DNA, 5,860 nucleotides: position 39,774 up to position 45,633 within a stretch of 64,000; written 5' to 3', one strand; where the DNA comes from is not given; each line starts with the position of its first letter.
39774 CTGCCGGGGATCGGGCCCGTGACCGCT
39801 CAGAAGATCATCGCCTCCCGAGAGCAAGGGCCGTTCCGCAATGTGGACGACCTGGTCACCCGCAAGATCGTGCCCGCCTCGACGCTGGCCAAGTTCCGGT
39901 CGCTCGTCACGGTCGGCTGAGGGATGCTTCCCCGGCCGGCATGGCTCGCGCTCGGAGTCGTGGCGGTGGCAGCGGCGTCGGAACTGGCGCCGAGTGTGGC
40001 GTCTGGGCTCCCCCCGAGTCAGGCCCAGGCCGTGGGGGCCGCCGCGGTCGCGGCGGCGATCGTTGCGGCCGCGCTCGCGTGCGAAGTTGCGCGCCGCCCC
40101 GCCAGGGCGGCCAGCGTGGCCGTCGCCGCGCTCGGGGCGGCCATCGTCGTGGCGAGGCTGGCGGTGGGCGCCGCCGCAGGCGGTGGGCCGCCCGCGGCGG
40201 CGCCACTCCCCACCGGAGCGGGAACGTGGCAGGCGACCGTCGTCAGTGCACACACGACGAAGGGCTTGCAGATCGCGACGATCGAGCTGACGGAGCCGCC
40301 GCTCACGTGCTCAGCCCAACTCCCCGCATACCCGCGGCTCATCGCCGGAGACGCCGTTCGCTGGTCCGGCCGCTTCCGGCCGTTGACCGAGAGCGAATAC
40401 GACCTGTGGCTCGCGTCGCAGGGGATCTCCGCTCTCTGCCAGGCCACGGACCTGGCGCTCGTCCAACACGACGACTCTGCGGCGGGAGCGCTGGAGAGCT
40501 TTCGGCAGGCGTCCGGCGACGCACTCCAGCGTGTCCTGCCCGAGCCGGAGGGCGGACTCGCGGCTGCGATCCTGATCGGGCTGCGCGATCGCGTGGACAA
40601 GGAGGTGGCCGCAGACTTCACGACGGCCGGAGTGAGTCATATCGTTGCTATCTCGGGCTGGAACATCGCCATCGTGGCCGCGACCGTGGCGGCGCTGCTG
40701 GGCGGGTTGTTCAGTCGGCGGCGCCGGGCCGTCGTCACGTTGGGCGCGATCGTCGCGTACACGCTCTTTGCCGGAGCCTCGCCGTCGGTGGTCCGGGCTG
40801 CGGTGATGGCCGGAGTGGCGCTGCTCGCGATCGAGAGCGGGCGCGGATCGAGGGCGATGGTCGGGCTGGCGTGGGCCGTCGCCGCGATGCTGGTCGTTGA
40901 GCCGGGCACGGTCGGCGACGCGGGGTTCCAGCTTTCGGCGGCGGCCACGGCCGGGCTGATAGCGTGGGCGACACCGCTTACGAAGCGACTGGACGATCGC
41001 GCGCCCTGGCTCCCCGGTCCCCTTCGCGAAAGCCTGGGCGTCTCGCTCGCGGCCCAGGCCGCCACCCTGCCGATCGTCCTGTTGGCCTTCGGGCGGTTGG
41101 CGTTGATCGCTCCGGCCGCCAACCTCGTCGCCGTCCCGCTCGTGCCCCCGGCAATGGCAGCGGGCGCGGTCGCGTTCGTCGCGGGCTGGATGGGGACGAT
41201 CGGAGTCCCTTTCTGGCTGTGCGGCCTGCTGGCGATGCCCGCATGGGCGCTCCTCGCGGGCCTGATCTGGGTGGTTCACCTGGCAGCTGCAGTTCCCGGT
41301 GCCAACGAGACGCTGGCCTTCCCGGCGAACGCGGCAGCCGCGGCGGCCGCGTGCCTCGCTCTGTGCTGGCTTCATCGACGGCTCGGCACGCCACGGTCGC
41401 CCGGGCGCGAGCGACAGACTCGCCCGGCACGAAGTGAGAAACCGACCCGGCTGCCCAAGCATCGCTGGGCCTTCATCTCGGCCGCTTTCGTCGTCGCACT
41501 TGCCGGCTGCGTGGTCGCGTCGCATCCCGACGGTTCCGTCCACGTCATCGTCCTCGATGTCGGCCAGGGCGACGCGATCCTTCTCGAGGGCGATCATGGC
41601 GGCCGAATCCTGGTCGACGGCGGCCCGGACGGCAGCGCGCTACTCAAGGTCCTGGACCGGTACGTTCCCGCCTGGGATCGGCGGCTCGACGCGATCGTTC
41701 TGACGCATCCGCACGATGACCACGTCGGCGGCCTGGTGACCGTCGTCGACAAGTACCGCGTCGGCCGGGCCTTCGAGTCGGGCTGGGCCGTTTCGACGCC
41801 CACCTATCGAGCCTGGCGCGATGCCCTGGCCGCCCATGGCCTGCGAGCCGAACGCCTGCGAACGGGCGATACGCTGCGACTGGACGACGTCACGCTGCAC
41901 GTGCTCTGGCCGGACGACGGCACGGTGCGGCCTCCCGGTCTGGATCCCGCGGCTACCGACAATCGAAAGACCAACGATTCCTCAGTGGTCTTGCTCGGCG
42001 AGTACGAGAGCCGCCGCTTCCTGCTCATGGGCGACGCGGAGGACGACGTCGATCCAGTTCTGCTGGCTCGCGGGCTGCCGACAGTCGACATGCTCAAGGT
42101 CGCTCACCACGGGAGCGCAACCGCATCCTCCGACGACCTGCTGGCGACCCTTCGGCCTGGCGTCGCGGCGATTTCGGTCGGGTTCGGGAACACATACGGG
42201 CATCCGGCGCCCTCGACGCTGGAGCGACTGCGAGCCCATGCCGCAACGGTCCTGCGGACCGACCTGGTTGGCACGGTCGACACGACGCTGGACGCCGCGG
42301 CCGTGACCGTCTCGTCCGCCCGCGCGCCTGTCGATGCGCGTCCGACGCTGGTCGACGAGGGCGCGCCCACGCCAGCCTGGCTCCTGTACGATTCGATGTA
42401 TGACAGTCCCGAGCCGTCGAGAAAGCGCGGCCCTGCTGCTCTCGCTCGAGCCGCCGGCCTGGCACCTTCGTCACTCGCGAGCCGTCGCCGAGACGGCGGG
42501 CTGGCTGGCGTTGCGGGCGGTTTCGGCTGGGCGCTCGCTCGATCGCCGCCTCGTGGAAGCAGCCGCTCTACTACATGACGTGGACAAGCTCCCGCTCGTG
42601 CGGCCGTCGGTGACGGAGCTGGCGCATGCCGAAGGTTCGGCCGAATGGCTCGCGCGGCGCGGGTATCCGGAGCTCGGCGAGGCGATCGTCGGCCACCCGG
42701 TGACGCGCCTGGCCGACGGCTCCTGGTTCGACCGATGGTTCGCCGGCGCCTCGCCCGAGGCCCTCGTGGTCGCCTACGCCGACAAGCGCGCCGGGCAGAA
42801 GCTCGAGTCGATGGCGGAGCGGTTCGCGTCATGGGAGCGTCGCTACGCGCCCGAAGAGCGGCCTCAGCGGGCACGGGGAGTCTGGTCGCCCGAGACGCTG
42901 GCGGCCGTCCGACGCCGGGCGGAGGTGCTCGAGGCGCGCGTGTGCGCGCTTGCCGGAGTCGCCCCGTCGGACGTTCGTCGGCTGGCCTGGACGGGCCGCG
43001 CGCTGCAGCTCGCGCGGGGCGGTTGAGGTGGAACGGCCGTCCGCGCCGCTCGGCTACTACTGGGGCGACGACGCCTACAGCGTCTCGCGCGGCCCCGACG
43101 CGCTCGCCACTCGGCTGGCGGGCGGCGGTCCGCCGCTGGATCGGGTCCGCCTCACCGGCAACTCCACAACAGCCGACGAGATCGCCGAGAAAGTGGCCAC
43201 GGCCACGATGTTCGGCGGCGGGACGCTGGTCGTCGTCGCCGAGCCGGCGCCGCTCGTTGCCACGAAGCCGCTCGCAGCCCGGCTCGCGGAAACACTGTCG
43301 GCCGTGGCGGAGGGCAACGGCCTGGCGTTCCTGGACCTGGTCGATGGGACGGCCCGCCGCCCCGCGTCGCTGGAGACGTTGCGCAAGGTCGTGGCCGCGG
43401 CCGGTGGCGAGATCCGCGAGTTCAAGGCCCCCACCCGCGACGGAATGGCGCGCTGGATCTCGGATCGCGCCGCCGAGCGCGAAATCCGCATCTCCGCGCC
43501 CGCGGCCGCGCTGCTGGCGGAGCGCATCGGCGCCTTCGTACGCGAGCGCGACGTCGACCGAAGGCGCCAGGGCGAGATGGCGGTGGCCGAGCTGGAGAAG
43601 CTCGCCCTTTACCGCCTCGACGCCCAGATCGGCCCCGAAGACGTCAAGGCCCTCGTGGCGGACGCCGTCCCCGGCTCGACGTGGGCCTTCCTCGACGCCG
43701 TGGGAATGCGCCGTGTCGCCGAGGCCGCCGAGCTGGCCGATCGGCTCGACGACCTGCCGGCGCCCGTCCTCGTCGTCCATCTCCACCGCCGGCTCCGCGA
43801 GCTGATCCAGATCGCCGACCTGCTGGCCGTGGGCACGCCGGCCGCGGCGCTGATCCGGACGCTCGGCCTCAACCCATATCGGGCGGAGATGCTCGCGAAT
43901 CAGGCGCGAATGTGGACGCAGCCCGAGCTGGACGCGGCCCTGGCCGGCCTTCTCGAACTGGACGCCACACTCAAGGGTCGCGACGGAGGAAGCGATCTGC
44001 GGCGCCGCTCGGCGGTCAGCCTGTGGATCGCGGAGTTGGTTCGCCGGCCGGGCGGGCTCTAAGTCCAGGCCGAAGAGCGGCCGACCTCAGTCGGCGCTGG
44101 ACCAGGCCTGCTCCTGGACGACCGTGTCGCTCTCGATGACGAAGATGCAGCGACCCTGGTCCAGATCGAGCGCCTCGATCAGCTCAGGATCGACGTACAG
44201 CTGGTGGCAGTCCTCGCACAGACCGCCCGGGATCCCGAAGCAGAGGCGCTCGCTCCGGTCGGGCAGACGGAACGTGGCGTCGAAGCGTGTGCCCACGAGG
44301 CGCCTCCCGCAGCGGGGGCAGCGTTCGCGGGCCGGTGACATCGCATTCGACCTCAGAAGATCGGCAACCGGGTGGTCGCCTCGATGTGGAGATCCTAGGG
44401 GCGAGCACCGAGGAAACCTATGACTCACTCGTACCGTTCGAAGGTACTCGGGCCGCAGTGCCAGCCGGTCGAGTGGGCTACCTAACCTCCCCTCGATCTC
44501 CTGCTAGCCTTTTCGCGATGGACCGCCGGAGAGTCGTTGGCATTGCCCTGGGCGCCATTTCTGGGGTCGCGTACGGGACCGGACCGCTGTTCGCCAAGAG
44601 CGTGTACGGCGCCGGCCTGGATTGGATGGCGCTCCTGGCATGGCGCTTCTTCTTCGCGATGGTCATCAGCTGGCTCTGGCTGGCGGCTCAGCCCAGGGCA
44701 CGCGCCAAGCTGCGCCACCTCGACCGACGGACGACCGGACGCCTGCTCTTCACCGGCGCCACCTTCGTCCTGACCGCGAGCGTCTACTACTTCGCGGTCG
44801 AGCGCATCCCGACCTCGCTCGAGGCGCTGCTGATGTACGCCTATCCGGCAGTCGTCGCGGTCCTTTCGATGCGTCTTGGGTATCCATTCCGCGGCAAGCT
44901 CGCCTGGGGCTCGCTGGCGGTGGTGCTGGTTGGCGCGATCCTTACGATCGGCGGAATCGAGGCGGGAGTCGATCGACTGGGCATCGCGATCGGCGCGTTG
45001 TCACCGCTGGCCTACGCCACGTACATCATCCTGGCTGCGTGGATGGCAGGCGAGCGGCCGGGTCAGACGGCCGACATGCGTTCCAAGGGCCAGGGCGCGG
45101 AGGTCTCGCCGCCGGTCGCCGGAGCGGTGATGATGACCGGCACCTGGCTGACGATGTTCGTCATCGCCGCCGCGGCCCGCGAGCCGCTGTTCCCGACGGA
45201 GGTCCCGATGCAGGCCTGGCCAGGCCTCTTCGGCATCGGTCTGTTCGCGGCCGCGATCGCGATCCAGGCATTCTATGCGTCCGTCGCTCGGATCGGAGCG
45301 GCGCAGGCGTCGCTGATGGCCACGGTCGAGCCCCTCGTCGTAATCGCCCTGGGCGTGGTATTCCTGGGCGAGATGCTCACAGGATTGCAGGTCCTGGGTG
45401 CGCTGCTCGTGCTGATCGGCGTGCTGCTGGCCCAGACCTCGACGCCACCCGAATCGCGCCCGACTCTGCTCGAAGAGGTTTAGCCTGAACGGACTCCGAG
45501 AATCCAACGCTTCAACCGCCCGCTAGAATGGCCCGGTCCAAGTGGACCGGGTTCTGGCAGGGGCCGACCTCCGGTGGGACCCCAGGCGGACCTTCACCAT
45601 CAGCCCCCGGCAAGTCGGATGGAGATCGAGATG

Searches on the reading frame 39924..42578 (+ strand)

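Call 79: search_protein_families(library=padloc, proteins=[window:39924-42578:+], max_evalue=0.00001)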
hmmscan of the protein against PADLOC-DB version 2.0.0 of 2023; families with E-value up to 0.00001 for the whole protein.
window:39924-42578:+ (884 aa): 4 families
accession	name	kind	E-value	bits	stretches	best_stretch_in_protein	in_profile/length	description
PDLC03854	LmuA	-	2.4e-19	67.7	2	677-772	206-306/345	-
PDLC03805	RTasMBL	-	2.7e-15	54.4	1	542-612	4-72/322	DRT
PDLC04676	PDC-M48B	-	7.3e-13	46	1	547-615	16-88/357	-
PDLC02158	Avs1a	-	6.3e-12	43.4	1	677-772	247-346/392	-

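Call 80: search_protein_families(library=pfam, proteins=[window:39924-42578:+], max_evalue=0.00001)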
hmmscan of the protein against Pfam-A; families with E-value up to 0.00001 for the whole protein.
window:39924-42578:+ (884 aa): 3 families
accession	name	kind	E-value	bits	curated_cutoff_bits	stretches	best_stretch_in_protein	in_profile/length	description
PF03772.21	Competence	-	8.1e-51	173.4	23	1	217-483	2-263/270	Competence protein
PF00753.33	Lactamase_B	-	1.5e-16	61.4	22.7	1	545-752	2-194/196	Metallo-beta-lactamase superfamily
PF12706.13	Lactamase_B_2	-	1.9e-07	31.3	27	1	561-660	2-105/200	Beta-lactamase superfamily domain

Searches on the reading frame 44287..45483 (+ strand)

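Call 79: search_protein_families(library=padloc, proteins=[window:44287-45483:+], max_evalue=0.00001)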
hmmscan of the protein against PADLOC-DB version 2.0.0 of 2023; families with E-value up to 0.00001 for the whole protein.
window:44287-45483:+ (398 aa): 0 families

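Call 80: search_protein_families(library=pfam, proteins=[window:44287-45483:+], max_evalue=0.00001)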
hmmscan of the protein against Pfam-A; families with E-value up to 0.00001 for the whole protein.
window:44287-45483:+ (398 aa): 1 family
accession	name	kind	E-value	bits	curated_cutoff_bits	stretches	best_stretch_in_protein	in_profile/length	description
PF00892.27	EamA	-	5.4e-22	79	28.2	2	268-381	23-132/135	EamA-like transporter family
